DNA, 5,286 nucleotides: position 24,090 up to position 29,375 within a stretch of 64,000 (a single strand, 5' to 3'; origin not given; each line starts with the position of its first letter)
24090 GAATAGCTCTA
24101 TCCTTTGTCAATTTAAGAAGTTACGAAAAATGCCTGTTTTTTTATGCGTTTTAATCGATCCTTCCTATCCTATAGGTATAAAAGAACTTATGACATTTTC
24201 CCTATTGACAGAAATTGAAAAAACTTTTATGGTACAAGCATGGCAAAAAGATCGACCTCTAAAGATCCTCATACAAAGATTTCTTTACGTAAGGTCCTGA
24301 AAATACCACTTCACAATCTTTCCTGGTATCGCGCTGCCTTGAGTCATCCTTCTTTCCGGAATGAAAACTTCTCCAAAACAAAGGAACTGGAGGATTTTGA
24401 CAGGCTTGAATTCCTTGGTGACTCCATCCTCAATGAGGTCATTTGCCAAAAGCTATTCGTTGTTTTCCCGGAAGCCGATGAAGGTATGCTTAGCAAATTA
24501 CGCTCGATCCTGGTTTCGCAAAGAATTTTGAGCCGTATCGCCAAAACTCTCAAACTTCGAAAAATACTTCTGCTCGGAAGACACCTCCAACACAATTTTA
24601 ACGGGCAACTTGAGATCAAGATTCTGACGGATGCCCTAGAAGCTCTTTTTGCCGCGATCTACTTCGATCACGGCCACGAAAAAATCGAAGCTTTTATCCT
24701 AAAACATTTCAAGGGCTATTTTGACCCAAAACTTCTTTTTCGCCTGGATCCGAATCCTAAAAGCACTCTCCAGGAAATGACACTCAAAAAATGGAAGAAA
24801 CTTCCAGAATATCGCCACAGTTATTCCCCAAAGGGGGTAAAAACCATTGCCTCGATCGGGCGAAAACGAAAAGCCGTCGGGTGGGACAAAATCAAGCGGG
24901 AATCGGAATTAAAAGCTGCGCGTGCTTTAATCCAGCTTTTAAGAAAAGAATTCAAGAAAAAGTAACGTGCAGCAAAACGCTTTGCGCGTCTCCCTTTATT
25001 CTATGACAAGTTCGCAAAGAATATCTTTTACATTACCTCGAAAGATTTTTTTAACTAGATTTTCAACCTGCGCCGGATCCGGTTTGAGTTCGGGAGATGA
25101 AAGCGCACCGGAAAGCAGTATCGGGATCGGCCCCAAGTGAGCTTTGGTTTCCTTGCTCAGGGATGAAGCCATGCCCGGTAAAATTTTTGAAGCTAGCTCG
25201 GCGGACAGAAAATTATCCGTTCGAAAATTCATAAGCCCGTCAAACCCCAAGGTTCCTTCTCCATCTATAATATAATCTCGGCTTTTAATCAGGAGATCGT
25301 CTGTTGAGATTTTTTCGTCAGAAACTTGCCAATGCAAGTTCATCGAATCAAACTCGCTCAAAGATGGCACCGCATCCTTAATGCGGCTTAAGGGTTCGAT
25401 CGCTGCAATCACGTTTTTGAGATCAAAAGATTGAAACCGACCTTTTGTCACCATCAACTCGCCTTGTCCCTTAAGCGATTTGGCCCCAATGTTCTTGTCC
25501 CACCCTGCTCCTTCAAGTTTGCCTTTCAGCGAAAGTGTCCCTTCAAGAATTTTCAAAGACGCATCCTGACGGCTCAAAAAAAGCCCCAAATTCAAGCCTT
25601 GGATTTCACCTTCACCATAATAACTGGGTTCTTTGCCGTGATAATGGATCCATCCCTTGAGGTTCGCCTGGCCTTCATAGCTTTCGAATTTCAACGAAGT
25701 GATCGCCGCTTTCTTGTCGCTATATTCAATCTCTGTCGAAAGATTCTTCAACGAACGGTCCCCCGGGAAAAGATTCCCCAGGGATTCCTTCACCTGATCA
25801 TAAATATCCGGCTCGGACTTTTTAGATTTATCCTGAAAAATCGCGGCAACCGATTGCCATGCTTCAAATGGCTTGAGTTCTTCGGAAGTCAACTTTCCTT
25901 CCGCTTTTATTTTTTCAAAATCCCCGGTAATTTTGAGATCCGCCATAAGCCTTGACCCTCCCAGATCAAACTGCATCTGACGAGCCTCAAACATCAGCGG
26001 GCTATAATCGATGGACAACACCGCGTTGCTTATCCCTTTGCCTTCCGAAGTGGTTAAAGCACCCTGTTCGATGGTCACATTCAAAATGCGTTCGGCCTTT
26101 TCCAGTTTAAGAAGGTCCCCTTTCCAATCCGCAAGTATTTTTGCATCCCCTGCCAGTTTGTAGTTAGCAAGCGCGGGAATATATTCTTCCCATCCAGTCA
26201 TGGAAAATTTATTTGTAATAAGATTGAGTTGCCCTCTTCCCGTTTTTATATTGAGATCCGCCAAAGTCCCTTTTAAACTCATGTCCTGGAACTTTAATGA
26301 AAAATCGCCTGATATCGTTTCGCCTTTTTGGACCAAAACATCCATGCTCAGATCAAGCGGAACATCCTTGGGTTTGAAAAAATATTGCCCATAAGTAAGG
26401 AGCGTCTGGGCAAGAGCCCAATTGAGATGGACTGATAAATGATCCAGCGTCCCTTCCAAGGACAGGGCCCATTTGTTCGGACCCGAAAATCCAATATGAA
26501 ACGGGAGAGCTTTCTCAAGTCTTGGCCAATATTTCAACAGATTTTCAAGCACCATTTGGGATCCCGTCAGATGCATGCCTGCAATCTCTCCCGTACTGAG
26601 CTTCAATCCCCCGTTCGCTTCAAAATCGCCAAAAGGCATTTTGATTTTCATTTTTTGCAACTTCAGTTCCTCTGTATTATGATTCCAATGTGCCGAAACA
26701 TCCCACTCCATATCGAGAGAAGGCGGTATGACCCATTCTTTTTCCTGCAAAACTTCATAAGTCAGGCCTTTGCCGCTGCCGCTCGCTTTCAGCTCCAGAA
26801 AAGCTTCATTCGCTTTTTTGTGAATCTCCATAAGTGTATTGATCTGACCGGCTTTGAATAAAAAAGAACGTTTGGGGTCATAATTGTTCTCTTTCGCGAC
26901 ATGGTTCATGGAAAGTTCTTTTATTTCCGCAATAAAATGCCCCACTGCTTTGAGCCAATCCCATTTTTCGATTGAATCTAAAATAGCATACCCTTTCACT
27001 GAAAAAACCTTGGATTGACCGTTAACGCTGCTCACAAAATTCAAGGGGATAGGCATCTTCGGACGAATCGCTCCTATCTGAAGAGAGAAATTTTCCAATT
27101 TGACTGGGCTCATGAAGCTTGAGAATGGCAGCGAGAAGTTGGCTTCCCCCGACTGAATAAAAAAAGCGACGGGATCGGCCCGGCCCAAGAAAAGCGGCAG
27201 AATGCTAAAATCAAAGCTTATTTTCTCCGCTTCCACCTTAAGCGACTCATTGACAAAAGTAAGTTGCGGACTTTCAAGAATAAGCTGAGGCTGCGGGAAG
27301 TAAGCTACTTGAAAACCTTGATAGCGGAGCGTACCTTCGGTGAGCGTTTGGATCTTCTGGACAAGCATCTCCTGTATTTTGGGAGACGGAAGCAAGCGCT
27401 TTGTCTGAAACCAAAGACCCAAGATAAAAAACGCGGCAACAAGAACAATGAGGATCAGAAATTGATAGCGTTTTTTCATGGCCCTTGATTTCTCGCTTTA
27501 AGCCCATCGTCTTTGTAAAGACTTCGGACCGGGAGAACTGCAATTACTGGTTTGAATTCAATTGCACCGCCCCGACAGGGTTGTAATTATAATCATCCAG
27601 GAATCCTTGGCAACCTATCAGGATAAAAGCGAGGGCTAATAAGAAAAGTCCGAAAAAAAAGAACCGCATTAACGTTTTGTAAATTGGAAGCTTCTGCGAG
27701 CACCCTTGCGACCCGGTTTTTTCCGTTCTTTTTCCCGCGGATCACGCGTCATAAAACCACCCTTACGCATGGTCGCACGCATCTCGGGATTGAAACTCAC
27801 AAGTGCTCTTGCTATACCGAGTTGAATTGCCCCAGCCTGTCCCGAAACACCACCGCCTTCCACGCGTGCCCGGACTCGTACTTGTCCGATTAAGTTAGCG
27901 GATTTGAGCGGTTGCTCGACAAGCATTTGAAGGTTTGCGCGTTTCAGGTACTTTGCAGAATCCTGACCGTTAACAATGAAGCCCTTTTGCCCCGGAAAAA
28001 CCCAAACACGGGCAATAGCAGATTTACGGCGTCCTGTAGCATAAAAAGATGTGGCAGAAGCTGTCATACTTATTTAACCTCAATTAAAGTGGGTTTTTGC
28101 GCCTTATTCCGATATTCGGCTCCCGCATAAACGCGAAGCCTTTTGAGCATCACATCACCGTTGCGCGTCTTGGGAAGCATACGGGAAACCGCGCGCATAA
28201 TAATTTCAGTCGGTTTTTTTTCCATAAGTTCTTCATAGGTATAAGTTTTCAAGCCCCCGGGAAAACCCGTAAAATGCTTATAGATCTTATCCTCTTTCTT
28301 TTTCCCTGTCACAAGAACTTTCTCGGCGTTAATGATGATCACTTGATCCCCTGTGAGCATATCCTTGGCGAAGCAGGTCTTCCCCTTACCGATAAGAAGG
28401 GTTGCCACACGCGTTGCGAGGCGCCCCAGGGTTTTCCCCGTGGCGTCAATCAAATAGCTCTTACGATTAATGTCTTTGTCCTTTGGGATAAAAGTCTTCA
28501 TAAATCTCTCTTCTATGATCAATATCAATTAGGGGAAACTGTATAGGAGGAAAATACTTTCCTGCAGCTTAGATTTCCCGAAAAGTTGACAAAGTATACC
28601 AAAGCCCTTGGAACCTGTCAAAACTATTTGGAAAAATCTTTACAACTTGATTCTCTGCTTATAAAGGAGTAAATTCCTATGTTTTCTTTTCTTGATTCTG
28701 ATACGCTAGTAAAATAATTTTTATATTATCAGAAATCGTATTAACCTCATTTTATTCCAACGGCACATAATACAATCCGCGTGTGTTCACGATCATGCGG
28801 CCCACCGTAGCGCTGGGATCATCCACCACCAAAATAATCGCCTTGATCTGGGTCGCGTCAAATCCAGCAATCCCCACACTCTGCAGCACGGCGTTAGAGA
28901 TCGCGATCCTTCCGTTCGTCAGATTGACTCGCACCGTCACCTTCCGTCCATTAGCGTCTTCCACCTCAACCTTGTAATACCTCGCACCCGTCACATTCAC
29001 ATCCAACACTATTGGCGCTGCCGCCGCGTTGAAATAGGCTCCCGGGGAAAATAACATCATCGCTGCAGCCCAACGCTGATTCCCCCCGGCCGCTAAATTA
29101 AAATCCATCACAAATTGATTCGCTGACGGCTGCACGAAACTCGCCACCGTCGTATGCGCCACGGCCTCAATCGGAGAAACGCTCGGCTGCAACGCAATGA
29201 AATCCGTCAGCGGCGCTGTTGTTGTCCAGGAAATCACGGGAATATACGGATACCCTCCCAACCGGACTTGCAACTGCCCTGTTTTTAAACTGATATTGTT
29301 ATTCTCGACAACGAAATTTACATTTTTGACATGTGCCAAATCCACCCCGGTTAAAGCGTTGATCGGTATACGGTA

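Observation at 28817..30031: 252-bp stretch 100% identical between two otherwise diverged repeat modules of the 1930-aa exoprotein gene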

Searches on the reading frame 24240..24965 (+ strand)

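Call 72: search_protein_families(library=pfam, proteins=[window:24240-24965:+], max_evalue=0.00001)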
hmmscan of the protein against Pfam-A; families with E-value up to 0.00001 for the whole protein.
window:24240-24965:+ (241 aa): 3 families
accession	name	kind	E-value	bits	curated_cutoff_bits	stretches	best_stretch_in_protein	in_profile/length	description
PF14622.11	Ribonucleas_3_3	-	2e-26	93.1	35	1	31-157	6-124/128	Ribonuclease-III-like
PF00636.31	Ribonuclease_3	-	1.3e-19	71.3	27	1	54-145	1-102/102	Ribonuclease III domain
PF22935.1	RM44_endonuclase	-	2.5e-06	28.1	27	1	45-139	51-138/139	Large ribosomal subunit protein mL44, endonuclease domain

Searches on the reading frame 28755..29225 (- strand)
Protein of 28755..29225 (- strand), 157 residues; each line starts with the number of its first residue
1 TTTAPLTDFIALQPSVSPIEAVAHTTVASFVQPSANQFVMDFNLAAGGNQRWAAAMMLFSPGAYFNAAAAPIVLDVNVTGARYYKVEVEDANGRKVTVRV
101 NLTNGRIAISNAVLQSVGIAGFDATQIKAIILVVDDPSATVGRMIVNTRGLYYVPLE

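Call 19: find_homologous_proteins(query=window:28755-29225:-)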
Query seq(157 aa): 55 candidates shared short words with the query, none scored E <= 0.001.

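Call 21: find_related_loci(query=A1, collection=metagenome_contigs, flank=6000)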
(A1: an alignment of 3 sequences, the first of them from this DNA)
Query A1 (157 aa) in metagenome_contigs; peptide patterns used: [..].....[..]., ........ (x = any residue, [..] = any of these).
279 stretches matched a pattern; 1 encode a relative of the query (tblastn E <= 1e-3); 1 distinct loci.
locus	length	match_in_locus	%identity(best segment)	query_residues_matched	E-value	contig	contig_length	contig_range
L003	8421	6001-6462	79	2-155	6e-82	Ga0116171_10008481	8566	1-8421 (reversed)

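Call 22: find_related_loci(query=A1, collection=genome_contigs, flank=6000)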
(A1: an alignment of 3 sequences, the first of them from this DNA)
Query A1 (157 aa) in genome_contigs; peptide patterns used: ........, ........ (x = any residue, [..] = any of these).
26 stretches matched a pattern, but none encodes a relative of the query by tblastn (E <= 1e-3).

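Call 36: search_solved_structures(query=A2, max_evalue=1)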
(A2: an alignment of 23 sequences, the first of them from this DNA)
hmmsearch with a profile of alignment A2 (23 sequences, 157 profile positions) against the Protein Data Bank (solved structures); distinct sequences matched with E-value up to 1: 2.
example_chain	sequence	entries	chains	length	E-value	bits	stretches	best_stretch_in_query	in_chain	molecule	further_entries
5szo_A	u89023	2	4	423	0.093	15.7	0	44-103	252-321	Protocadherin Gamma B7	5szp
5o15_A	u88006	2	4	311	0.13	15.3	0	65-92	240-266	AmbC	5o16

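Call 37: search_protein_families(library=pfam, alignment_id=A2, max_evalue=1)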
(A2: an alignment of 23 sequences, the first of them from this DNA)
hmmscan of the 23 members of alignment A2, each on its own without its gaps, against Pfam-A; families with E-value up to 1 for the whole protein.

A. member 1, seq(155 aa): 1 family
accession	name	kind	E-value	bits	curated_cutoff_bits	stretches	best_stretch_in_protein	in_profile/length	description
PF03413.25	PepSY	-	0.16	12.7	24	1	73-105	25-56/60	Peptidase propeptide and YPEB domain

B. families by the number of members that match (of 23 scanned): 10 families
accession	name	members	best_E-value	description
PF03413.25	PepSY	3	0.00089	Peptidase propeptide and YPEB domain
PF22402.2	Coat_P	2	0.04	Coat protein, P (projecting) domain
PF14467.12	DUF4426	1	0.017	Domain of unknown function (DUF4426)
PF18856.6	baeRF_family12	1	0.027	Bacterial archaeo-eukaryotic release factor family 12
PF02924.19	HDPD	1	0.028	Bacteriophage lambda head decoration protein D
PF09458.16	H_lectin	1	0.034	H-type lectin domain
PF20976.2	Pop8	1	0.084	Ribonucleases P/MRP protein subunit Pop8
PF12554.13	MOZART1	1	0.092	Mitotic-spindle organizing gamma-tubulin ring associated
PF04151.21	PPC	1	0.35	Bacterial pre-peptidase C-terminal domain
PF07538.16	ChW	1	0.36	Clostridial hydrophobic W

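Call 39: predict_structure(alignment_id=A2)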
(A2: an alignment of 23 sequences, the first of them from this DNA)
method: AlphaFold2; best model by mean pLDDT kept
length: 155 residues; sequences in the alignment: 23
mean_pLDDT: 85.5   pTM: 0.82
mean pLDDT of the five models: 85.5, 83.6, 80.0, 69.9, 66.4
residues with pLDDT >= 90: 76; 70-90: 64; 50-70: 11; < 50: 4
segments of 3 or more residues with pLDDT < 50: 1-4
pLDDT, mean of each block of 10 residues (from residue 1): 55 82 84 94 87 87 81 94 93 90 86 83 91 92 91 72
secondary structure, 60 per line:
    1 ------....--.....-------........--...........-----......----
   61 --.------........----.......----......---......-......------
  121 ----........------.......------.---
elements in order: H7-10 E13-17 E25-32 E35-41 H42-45 E51-56 E70-77 E82-88 E93-98 E102-107 H109-114 E125-132 E139-145

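Call 44: fold_search(model_id=the predicted structure, library=pdb)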
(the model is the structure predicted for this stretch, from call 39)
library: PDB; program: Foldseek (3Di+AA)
matches with E <= 10: 1419; with E <= 0.001: 44
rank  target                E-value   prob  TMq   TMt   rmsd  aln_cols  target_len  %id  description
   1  7zkq_A                2.2e-05  1.00  0.46  0.35  11.0       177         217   18  Early Pp module assembly intermediate of complex I (released 2022-11-23)
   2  1wzx_B                4.4e-05  1.00  0.54  0.49   5.4       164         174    9  Crystal Structure of Family 30 Carbohydrate Binding Module. (released 2005-03-22)
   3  2c24_B                6.8e-05  1.00  0.52  0.48   5.5       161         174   10  FAMILY 30 CARBOHYDRATE-BINDING MODULE OF CELLULOSOMAL CELLULASE CEL9D- CEL44B OF CLOSTRIDIUM THERMOCELLUM (released 2005-11-22)
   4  2c24_A                1.1e-04  1.00  0.50  0.46   5.8       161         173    9  FAMILY 30 CARBOHYDRATE-BINDING MODULE OF CELLULOSOMAL CELLULASE CEL9D- CEL44B OF CLOSTRIDIUM THERMOCELLUM (released 2005-11-22)
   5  1wmx_B                1.2e-04  1.00  0.49  0.41   5.5       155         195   10  Crystal Structure of Family 30 Carbohydrate Binding Module (released 2004-08-03)
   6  1v0a                  1.2e-04  1.00  0.43  0.40   6.4       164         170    8  Family 11 Carbohydrate-Binding Module of cellulosomal cellulase Lic26A-Cel5E of Clostridium thermocellum (released 2005-01-12)
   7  8a28_A                1.5e-04  1.00  0.46  0.22   6.2       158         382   12  Structure of the astacin zymogen of LAST-MAM from Limulus polyphemus (released 2022-10-19)
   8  8qpg_TA               1.6e-04  1.00  0.46  0.20   6.2       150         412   13  Turret of Haloferax tailed virus 1 (released 2024-10-09)
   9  6r3m_A                1.8e-04  1.00  0.49  0.45   5.7       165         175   12  Family 11 Carbohydrate-Binding Module from Clostridium thermocellum in complex with beta-1,3-1,4-mixed-linked tetrasac (released 2020-02-05)
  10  6xj9_B                2.2e-04  1.00  0.50  0.14   7.4       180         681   11  Structure of PfGH50B (released 2020-09-16)
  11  5flj_L                3.0e-04  0.98  0.27  0.24  13.6       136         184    9  enzyme-substrate-dioxygen complex of Ni-quercetinase (released 2016-06-01)
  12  5flj_A                3.2e-04  0.97  0.27  0.23  13.6       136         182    9  enzyme-substrate-dioxygen complex of Ni-quercetinase (released 2016-06-01)
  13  4met_A                3.2e-04  0.97  0.27  0.13  15.8       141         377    8  Assigning the EPR Fine Structure Parameters of the Mn(II) Centers in Bacillus subtilis Oxalate Decarboxylase by Site-D (released 2014-03-05)
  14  6ufi                  3.2e-04  0.96  0.27  0.14  15.6       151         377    9  W96Y Oxalate Decarboxylase (Bacillus subtilis) (released 2020-09-30)
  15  6xj9_A                3.3e-04  1.00  0.49  0.14   7.6       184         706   11  Structure of PfGH50B (released 2020-09-16)
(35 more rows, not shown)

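Call 55: search_protein_representatives(protein=window:28755-29225:-)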
Query: 157 residues. Proteins with E-value up to 0.001 (for the whole library): 72; up to 1e-10: 33; up to 1e-30: 16. The best 72 are listed.
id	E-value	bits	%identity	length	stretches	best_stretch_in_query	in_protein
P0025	0.0e+00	1098.7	39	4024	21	23-155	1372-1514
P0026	2.6e-220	737.6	37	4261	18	25-156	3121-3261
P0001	3.5e-185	623.7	52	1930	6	1-157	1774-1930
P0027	8.1e-106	366.5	43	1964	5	3-155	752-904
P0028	3.1e-85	299.9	37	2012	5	2-155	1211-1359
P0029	9.7e-73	259.3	45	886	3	2-156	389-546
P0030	1.4e-65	236.1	33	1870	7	5-155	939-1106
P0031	7.3e-58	211.1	35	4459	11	3-155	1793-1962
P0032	2.8e-56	206.0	45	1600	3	1-156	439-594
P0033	3.9e-54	199.1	39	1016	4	24-156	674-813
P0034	1.7e-48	180.8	57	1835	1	2-153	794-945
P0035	3.5e-47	176.5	38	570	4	21-156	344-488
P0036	2.4e-46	173.8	37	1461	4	37-155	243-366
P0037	2.1e-44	167.5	30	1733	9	30-156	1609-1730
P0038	9.8e-35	136.2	39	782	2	3-155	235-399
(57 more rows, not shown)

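Call 57: find_encoding_contigs(protein=P0027, flank=1500, max_places=2)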
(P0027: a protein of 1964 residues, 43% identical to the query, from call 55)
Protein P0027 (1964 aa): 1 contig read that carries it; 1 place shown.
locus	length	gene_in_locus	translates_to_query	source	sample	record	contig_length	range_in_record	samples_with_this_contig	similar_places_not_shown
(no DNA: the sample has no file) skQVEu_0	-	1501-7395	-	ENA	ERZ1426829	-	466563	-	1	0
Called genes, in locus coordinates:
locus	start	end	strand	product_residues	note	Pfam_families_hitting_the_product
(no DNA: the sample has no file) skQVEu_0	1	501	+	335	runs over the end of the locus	PF01118:Semialdhyde_dh, PF02774:Semialdhyde_dhC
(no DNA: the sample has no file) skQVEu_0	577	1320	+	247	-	PF01416:PseudoU_synth_1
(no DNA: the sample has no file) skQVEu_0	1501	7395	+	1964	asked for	-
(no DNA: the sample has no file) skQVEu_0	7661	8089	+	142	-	PF00572:Ribosomal_L13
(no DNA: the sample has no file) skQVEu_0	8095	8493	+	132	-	PF00380:Ribosomal_S9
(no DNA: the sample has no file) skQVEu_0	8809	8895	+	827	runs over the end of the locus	PF05170:AsmA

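Call 58: find_encoding_contigs(protein=P0029, flank=1500, max_places=2)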
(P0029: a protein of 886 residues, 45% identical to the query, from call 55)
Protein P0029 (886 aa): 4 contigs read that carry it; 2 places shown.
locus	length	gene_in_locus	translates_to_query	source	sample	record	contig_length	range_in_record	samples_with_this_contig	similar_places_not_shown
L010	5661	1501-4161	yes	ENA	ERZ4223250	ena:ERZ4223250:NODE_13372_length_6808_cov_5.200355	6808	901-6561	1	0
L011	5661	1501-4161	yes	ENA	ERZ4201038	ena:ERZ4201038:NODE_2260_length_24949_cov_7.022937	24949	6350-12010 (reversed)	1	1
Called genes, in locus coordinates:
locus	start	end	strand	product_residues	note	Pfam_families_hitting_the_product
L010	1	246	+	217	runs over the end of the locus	PF00578:AhpC-TSA, PF08534:Redoxin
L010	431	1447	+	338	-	PF00356:LacI, PF00532:Peripla_BP_1, PF13407:Peripla_BP_4, PF13377:Peripla_BP_3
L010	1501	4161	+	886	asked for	-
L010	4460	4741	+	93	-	PF02686:GatC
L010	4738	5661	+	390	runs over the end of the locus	?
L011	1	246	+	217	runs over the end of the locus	PF00578:AhpC-TSA, PF08534:Redoxin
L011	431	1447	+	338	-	PF00356:LacI, PF00532:Peripla_BP_1, PF13407:Peripla_BP_4, PF13377:Peripla_BP_3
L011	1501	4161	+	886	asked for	-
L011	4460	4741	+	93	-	PF02686:GatC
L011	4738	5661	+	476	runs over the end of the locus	PF01425:Amidase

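Call 60: find_encoding_contigs(protein=P0025, flank=500, max_places=1)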
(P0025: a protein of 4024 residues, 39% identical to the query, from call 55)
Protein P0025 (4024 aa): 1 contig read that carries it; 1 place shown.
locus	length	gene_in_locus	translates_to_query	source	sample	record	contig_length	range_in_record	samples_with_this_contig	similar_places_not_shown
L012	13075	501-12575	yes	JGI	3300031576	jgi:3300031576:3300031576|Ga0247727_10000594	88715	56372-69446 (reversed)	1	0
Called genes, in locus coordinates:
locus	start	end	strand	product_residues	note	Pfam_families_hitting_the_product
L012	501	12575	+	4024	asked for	PF23544:AtuA_ferredoxin (faint)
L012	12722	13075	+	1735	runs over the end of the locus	-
